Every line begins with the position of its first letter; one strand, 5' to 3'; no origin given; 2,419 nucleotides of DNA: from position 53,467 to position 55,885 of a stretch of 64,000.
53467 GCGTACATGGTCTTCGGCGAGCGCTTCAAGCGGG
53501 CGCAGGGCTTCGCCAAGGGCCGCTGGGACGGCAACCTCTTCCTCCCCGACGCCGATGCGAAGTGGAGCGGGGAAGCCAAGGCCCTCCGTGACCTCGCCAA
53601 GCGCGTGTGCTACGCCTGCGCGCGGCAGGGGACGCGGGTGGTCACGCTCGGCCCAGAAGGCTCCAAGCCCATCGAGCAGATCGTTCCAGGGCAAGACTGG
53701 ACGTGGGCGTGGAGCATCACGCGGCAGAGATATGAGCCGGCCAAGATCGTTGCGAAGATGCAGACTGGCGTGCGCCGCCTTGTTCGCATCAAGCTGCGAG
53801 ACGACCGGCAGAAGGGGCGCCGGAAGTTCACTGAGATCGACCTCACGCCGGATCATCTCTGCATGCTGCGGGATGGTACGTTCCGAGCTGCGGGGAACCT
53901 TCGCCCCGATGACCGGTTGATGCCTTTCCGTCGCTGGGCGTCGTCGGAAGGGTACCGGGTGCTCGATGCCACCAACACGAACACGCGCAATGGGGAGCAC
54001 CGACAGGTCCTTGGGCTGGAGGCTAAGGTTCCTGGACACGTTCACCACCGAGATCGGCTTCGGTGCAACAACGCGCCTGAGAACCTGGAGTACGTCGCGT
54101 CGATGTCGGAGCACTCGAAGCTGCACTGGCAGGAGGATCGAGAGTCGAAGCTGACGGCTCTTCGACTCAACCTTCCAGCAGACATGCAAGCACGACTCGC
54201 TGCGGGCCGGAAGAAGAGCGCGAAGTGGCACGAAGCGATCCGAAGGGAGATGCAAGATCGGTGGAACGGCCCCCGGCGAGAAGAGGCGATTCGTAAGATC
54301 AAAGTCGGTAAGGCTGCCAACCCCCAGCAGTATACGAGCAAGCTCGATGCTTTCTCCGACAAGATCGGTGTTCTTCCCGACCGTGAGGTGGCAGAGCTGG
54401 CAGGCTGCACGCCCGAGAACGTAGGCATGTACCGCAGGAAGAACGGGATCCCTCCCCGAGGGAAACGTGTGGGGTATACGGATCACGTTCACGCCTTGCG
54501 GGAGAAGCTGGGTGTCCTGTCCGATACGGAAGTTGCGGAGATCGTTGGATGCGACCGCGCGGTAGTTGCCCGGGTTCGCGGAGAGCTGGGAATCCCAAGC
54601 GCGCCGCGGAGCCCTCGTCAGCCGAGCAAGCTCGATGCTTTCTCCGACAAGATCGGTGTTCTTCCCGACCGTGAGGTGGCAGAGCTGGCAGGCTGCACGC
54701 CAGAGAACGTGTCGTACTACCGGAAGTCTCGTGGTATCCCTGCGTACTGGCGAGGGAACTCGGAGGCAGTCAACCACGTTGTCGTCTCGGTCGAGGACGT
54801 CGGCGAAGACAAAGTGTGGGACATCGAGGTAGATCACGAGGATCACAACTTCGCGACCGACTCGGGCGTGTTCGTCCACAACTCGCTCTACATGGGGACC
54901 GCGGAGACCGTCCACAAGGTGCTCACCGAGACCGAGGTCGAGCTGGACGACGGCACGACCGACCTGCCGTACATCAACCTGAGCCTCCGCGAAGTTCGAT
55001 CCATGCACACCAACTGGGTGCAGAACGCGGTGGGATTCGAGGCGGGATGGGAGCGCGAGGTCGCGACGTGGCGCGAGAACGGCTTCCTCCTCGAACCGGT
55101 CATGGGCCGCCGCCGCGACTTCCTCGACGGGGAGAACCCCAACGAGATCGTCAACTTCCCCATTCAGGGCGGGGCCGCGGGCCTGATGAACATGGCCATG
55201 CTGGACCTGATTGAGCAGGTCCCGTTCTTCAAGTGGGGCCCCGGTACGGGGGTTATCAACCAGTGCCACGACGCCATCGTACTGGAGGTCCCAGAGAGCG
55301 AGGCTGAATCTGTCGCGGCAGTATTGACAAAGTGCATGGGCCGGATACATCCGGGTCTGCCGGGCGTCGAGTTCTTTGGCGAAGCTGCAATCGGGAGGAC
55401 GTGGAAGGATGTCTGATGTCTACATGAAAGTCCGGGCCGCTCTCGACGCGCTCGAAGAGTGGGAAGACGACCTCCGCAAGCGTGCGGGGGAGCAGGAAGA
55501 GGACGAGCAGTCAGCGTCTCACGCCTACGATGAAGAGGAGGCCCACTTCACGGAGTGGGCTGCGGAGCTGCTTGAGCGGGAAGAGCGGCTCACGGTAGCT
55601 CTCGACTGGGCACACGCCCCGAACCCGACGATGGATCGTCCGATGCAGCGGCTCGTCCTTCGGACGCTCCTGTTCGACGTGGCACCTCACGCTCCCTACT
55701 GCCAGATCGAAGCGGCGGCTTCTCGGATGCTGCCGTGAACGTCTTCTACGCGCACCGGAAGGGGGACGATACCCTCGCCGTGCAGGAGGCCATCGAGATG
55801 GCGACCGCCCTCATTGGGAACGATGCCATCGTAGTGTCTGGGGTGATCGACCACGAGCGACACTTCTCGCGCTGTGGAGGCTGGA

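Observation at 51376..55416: DNA polymerase A interrupted by an HNH-NUMOD intein exactly in motif B, plus an N-terminal UDG-like domain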

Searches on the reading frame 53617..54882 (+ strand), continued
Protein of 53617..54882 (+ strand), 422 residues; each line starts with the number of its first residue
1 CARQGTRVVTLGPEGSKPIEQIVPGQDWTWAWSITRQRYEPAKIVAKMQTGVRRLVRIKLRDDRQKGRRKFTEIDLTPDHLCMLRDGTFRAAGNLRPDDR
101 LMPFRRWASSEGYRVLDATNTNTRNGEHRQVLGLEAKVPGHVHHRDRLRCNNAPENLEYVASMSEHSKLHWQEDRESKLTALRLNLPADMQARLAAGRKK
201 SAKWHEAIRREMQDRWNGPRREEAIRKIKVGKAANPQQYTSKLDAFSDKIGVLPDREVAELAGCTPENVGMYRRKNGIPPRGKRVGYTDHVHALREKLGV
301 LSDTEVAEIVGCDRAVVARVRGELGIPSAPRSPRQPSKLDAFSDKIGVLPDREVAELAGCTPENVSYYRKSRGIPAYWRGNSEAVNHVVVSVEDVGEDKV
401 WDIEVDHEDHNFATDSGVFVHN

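Call 79: find_encoding_contigs(protein=P0136, flank=8000, max_places=3)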
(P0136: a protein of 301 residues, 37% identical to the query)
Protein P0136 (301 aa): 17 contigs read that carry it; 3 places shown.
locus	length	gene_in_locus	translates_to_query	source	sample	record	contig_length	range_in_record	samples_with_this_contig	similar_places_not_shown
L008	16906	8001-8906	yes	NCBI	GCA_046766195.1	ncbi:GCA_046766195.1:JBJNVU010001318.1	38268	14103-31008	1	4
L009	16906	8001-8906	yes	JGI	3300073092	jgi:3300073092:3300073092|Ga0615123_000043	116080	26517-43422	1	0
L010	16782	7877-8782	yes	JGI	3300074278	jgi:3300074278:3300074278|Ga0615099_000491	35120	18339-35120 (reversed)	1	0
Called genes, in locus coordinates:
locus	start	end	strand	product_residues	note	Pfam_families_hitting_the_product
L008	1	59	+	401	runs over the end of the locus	PF14238:DUF4340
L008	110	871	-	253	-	PF00481:PP2C, PF13672:PP2C_2, PF07228:SpoIIE (faint)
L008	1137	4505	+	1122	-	PF00069:Pkinase, PF07714:PK_Tyr_Ser-Thr, PF13191:AAA_16, PF07719:TPR_2 (faint), PF13424:TPR_12 (weak), PF17874:TPR_MalT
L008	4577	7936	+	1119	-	PF00069:Pkinase, PF03109:ABC1 (faint), PF07714:PK_Tyr_Ser-Thr, PF13191:AAA_16 (weak), PF13424:TPR_12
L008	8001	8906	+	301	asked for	-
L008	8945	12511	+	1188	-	PF00069:Pkinase, PF07714:PK_Tyr_Ser-Thr, PF03109:ABC1, PF13191:AAA_16, PF13424:TPR_12 (faint), PF17874:TPR_MalT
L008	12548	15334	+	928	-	PF00069:Pkinase, PF03109:ABC1 (faint), PF07714:PK_Tyr_Ser-Thr, PF13191:AAA_16 (weak)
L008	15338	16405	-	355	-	-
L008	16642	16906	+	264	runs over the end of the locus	PF13620:CarboxypepD_reg, PF13715:CarbopepD_reg_2 (weak)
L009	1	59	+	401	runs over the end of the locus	PF14238:DUF4340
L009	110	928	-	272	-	PF00481:PP2C, PF13672:PP2C_2, PF07228:SpoIIE (faint)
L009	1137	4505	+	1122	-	PF00069:Pkinase, PF07714:PK_Tyr_Ser-Thr, PF13191:AAA_16, PF07719:TPR_2 (faint), PF13424:TPR_12 (weak), PF17874:TPR_MalT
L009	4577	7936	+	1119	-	PF00069:Pkinase, PF03109:ABC1 (faint), PF07714:PK_Tyr_Ser-Thr, PF13191:AAA_16 (weak), PF13424:TPR_12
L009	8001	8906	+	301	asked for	-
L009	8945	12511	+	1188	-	PF00069:Pkinase, PF07714:PK_Tyr_Ser-Thr, PF03109:ABC1, PF13191:AAA_16, PF13424:TPR_12 (faint), PF17874:TPR_MalT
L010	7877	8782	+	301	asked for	-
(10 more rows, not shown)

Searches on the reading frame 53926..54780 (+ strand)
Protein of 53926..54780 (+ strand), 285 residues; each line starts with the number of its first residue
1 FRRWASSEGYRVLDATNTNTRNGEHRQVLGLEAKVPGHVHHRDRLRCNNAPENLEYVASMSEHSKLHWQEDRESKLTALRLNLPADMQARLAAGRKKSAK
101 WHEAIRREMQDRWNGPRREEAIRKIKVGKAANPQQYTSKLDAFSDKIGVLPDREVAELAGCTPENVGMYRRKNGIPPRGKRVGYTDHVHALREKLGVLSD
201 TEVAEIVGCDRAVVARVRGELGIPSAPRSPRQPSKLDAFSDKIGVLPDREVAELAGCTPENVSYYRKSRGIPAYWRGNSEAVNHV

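Call 66: predict_structure(alignment_id=A3)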
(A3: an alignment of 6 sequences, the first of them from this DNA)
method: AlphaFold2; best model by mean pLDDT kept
length: 285 residues; sequences in the alignment: 6
mean_pLDDT: 65.3   pTM: 0.26
mean pLDDT of the five models: 65.3, 65.3, 64.4, 63.3, 61.3
residues with pLDDT >= 90: 6; 70-90: 119; 50-70: 106; < 50: 54
segments of 3 or more residues with pLDDT < 50: 1-20, 112-114, 128-136, 179-189, 277-285
pLDDT, mean of each block of 10 residues (from residue 1): 36 41 62 71 71 78 75 67 64 63 59 53 52 51 79 81 77 65 42 67 71 71 59 78 82 90 83 56 37
secondary structure, 60 per line:
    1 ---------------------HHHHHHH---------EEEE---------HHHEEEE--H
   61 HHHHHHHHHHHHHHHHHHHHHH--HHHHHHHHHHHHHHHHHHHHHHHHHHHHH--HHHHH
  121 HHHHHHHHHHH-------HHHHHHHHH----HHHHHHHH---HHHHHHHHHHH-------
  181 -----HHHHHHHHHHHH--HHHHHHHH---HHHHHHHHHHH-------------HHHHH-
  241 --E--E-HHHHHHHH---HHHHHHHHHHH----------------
elements in order: H22-28 E38-41 E54-57 H60-82 H85-113 H116-131 H139-147 H152-159 H163-173 H186-197 H200-207 H211-221 H235-239 H248-255 H259-269

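Call 68: fold_search(model_id=the predicted structure, library=pdb)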
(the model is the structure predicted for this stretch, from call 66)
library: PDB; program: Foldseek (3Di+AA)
matches with E <= 10: 451; with E <= 0.001: 0
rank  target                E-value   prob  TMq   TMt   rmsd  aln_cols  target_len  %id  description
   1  4u7b_A                3.5e-01  0.44  0.15  0.13  11.8       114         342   15  Crystal structure of a pre-cleavage Mos1 transpososome (released 2015-02-11)
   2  3w6j_E                5.9e-01  0.35  0.13  0.20  10.7       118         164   15  Crystal structure of ScpAB core complex (released 2013-04-24)
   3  3w6j_F                6.7e-01  0.41  0.14  0.21  10.4       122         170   14  Crystal structure of ScpAB core complex (released 2013-04-24)
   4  8b4h_C                6.7e-01  0.23  0.09  0.07  13.8        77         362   21  IstA transposase cleaved donor complex (released 2023-05-03)
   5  3hot_B                7.0e-01  0.33  0.15  0.13  11.6        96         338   18  Crystal structure of the Mos1 mariner paired end complex with Mn (released 2009-09-22)
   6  5hoo_B                7.5e-01  0.35  0.14  0.13  11.4       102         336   16  Crystal structure of the Mos1 Strand Transfer Complex (released 2016-06-01)
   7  6swi                  7.9e-01  0.25  0.11  0.24  10.5        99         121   20  The C-terminal domain of AraT, a response regulator from Geobacillus stearothermophilus (released 2020-10-14)
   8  6u82_D                7.9e-01  0.15  0.12  0.23  19.1       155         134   12  Crystal Structure of the Double Homeodomain of DUX4 in Complex with a DNA aptamer containing bulge and loop (released 2020-02-19)
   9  1rr7                  8.4e-01  0.21  0.13  0.32  11.8        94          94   21  Crystal structure of the Middle Operon Regulator protein of Bacteriophage Mu (released 2004-08-17)
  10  6e8c_A                8.4e-01  0.15  0.12  0.23  18.9       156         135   12  Crystal structure of the double homeodomain of DUX4 in complex with DNA (released 2018-12-26)
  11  4egc_A                8.4e-01  0.14  0.16  0.10  14.6       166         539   18  Crystal Structure of MBP-fused Human Six1 Bound to Human Eya2 Eya Domain (released 2013-02-27)
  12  6m3d_C                8.9e-01  0.25  0.12  0.28  12.5        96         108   12  X-ray crystal structure of tandemly connected engrailed homeodomains (EHD) with R53A mutations and DNA complex (released 2020-09-16)
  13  5zfy_A                8.9e-01  0.18  0.12  0.23  13.5       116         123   14  Crystal structure of human DUX4 homeodomains bound to A12C DNA mutant (released 2018-10-31)
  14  5hoo_A                1.1e+00  0.28  0.14  0.13  11.5       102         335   16  Crystal structure of the Mos1 Strand Transfer Complex (released 2016-06-01)
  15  3w6j_B                1.1e+00  0.23  0.12  0.19  11.2       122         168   15  Crystal structure of ScpAB core complex (released 2013-04-24)
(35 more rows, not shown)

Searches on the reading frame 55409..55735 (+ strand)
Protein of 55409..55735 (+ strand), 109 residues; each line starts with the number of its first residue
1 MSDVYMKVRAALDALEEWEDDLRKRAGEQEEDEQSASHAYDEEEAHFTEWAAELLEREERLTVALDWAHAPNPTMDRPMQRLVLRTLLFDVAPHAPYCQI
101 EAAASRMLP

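Call 82: search_protein_families(library=pfam, proteins=[window:55409-55735:+], max_evalue=0.01)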
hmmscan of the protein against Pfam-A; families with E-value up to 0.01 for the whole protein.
window:55409-55735:+ (109 aa): 0 families
